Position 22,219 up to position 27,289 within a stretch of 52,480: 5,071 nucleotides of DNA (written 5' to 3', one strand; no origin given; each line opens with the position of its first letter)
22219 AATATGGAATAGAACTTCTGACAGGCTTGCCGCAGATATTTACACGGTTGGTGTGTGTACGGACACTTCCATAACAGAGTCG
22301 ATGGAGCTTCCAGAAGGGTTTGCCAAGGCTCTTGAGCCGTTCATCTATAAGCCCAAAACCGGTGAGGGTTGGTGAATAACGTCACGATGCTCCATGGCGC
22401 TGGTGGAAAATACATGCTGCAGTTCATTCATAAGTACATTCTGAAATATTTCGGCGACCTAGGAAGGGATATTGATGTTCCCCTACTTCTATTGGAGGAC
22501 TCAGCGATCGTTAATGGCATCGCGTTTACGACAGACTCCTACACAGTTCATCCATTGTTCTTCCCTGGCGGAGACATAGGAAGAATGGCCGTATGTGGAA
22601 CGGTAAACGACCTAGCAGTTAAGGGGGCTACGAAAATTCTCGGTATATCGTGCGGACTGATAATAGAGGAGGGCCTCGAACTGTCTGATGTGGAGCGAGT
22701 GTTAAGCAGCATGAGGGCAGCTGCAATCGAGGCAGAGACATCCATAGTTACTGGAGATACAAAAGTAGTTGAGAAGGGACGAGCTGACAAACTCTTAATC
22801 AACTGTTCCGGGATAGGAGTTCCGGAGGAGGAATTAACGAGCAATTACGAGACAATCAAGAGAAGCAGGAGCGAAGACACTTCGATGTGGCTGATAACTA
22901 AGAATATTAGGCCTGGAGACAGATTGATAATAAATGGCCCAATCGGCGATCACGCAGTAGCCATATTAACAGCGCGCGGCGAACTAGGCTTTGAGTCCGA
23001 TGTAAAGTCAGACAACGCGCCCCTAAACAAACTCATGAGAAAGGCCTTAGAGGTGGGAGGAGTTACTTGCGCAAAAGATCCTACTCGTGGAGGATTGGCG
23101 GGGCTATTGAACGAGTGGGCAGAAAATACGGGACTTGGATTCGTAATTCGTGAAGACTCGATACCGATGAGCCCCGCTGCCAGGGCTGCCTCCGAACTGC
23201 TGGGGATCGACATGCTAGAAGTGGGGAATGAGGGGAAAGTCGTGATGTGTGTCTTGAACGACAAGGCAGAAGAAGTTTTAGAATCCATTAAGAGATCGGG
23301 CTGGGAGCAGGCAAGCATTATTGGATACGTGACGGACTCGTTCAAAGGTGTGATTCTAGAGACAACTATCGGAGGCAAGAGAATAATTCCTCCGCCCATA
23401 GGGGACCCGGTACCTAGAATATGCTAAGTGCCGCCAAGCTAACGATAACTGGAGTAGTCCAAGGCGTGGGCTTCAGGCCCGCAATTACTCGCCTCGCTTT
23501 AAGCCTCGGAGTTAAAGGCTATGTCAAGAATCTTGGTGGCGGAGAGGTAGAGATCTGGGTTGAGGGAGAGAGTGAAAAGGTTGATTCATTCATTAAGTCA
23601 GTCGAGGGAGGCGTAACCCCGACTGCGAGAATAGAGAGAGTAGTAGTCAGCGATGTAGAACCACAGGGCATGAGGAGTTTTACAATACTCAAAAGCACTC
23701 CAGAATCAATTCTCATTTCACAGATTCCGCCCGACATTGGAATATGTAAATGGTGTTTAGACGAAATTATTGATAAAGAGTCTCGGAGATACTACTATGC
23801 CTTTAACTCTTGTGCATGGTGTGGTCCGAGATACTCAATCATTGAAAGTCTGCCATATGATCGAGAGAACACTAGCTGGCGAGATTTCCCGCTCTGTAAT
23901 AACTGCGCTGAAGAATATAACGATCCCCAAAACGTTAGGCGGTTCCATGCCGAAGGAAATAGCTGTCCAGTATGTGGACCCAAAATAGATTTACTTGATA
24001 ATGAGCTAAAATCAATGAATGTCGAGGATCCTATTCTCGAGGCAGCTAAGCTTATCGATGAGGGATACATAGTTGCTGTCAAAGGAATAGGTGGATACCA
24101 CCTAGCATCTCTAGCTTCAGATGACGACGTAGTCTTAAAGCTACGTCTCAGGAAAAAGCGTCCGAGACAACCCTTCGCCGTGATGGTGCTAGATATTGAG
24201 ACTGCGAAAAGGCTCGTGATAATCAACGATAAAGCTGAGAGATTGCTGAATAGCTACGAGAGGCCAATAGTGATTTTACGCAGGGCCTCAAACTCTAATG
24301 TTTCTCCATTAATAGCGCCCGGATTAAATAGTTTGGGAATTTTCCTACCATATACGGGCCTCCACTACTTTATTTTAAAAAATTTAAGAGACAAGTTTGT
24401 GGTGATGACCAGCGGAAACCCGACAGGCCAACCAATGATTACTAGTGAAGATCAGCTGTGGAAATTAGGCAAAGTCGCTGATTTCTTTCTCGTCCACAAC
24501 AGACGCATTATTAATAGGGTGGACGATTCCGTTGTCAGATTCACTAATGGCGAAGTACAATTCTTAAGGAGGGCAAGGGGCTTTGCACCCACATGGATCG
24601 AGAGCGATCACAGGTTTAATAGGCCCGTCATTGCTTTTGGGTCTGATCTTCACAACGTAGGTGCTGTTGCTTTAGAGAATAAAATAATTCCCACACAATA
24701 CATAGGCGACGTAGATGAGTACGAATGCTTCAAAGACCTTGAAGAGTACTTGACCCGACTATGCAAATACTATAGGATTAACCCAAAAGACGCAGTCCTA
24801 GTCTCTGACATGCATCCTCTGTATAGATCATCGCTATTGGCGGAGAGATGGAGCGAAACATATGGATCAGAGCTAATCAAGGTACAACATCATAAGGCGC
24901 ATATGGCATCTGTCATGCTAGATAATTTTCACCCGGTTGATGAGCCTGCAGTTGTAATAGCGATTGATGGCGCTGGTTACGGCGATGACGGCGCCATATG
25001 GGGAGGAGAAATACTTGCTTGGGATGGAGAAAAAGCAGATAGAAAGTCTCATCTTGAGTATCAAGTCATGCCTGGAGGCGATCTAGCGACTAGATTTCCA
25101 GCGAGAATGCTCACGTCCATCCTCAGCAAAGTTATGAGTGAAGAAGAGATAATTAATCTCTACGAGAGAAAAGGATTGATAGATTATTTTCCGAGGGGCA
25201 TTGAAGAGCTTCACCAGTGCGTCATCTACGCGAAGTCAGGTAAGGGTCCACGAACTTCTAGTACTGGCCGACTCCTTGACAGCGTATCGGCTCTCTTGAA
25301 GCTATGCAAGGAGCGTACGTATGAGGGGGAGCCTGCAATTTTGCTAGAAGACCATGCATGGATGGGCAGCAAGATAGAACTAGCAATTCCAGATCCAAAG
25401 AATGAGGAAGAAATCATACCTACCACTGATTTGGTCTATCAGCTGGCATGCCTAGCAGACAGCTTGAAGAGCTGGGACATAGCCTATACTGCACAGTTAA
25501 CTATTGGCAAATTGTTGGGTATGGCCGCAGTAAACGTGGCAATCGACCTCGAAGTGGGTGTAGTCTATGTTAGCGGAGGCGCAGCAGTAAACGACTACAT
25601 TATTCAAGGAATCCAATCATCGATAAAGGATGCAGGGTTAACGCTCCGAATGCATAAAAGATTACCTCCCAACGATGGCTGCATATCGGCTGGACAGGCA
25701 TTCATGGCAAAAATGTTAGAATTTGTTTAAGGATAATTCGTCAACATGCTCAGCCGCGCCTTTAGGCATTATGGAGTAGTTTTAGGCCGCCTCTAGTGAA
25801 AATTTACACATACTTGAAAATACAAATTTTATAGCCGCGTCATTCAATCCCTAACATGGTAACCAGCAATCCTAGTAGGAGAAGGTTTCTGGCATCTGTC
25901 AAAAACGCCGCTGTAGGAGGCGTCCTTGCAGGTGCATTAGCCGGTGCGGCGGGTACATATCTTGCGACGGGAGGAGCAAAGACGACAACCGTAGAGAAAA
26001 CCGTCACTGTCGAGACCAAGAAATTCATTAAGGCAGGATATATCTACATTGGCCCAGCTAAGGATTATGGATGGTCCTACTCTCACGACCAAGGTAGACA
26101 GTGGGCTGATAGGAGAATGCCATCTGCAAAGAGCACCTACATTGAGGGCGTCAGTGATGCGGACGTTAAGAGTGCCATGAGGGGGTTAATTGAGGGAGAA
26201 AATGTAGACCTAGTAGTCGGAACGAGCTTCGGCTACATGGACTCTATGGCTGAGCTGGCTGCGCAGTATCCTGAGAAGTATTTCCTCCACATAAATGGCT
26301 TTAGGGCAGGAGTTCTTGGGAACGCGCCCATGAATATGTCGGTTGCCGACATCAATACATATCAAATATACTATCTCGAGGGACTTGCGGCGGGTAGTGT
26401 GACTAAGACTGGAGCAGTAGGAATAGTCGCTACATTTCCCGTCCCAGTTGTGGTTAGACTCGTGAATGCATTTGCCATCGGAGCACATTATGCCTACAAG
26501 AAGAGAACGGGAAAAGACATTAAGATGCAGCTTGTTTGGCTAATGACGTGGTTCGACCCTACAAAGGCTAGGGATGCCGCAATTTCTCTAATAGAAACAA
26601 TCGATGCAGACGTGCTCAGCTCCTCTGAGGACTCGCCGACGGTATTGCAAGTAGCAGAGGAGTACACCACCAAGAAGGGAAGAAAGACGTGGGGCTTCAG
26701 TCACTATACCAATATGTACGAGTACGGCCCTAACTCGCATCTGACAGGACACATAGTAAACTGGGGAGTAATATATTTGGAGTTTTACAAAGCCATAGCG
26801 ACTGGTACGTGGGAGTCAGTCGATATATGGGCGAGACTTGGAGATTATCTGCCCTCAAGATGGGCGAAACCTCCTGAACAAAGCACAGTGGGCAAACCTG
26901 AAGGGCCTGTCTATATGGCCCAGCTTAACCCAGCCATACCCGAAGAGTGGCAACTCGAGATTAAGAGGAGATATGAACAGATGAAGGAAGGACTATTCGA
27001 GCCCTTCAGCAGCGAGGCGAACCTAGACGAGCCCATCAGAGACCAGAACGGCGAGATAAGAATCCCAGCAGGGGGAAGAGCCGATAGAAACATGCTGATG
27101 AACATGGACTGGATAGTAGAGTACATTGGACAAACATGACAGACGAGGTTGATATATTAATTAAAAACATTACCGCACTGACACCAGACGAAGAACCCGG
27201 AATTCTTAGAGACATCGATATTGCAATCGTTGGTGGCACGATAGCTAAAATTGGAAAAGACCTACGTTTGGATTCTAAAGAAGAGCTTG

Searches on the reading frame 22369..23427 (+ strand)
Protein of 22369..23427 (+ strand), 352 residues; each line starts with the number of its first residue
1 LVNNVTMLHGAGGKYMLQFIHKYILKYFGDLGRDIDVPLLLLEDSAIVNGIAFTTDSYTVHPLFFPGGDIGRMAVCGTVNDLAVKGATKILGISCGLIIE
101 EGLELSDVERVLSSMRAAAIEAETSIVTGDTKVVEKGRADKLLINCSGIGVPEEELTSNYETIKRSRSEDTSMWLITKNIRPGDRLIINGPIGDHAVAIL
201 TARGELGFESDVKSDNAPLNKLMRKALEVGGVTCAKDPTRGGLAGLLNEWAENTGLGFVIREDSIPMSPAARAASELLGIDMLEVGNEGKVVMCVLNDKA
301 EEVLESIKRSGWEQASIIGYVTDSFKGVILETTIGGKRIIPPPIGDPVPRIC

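Call 8: search_protein_families(library=pfam, proteins=[window:22369-23427:+], max_evalue=0.00001)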
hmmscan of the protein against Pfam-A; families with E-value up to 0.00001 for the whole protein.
window:22369-23427:+ (352 aa): 2 families
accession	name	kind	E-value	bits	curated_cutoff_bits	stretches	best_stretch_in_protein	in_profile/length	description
PF02769.27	AIRS_C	-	6.1e-26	91.9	23.1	1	181-327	1-151/156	AIR synthase related protein, C-terminal domain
PF00586.29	AIRS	-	5.7e-18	65.8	24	1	44-151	3-111/112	AIR synthase related protein, N-terminal domain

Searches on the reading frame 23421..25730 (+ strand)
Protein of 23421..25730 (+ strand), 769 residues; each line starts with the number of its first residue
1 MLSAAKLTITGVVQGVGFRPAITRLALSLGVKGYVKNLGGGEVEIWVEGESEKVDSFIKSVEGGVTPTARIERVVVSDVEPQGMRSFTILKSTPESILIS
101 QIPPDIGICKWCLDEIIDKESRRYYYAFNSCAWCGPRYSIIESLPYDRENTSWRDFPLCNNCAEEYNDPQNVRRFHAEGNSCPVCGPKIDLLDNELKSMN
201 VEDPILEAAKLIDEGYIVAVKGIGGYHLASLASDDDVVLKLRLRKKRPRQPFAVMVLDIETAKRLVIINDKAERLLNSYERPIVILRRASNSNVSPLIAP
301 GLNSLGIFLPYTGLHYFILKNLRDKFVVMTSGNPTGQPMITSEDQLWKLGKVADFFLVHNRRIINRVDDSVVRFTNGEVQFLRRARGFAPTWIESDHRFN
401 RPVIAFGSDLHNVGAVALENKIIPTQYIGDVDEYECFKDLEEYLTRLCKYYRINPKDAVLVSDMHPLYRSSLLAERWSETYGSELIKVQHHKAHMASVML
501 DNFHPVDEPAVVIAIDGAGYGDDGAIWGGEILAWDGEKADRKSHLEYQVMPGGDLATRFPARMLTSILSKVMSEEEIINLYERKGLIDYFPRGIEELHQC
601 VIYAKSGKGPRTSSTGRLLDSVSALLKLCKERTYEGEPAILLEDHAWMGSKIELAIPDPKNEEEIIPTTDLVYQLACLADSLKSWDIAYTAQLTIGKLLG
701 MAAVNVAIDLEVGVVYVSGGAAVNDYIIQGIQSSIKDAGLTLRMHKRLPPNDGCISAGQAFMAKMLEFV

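Call 8: search_protein_families(library=pfam, proteins=[window:23421-25730:+], max_evalue=0.00001)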
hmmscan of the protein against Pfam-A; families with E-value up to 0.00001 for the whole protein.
window:23421-25730:+ (769 aa): 5 families
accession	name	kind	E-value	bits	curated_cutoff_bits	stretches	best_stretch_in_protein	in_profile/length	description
PF22521.2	HypF_C_2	-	1.2e-55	189.4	27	1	513-759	2-241/241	Carbamoyltransferase, Kae1-like Domain, second subdomain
PF01300.24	Sua5_yciO_yrdC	-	1.4e-40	139.2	25.1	1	211-385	2-178/178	Telomere recombination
PF07503.17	zf-HYPF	-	1.8e-27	95.3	23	2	108-141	1-34/34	HypF finger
PF17788.7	HypF_C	-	1.2e-24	87.3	23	1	400-501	3-99/99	HypF Kae1-like domain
PF00708.24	Acylphosphatase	-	9.4e-23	80.8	22.5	1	6-89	2-85/85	Acylphosphatase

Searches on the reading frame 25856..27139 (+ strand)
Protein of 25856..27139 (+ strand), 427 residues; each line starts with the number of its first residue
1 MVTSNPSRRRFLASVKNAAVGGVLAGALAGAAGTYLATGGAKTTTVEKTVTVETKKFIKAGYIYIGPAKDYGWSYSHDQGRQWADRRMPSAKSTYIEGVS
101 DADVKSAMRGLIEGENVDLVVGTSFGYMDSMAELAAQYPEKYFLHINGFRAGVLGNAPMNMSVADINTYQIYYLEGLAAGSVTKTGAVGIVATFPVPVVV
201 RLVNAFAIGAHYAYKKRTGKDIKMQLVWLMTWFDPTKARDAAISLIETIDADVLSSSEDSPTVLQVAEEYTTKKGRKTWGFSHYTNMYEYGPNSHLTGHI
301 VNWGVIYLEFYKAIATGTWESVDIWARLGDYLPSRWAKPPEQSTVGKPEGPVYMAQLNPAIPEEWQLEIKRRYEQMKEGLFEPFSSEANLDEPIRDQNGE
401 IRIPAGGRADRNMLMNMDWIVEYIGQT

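Call 8: search_protein_families(library=pfam, proteins=[window:25856-27139:+], max_evalue=0.00001)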
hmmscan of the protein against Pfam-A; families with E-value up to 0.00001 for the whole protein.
window:25856-27139:+ (427 aa): 1 family
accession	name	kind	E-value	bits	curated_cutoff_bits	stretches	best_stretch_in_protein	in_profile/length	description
PF02608.20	Bmp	-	6e-32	111.3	24.1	1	58-325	2-258/301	ABC transporter substrate-binding protein PnrA-like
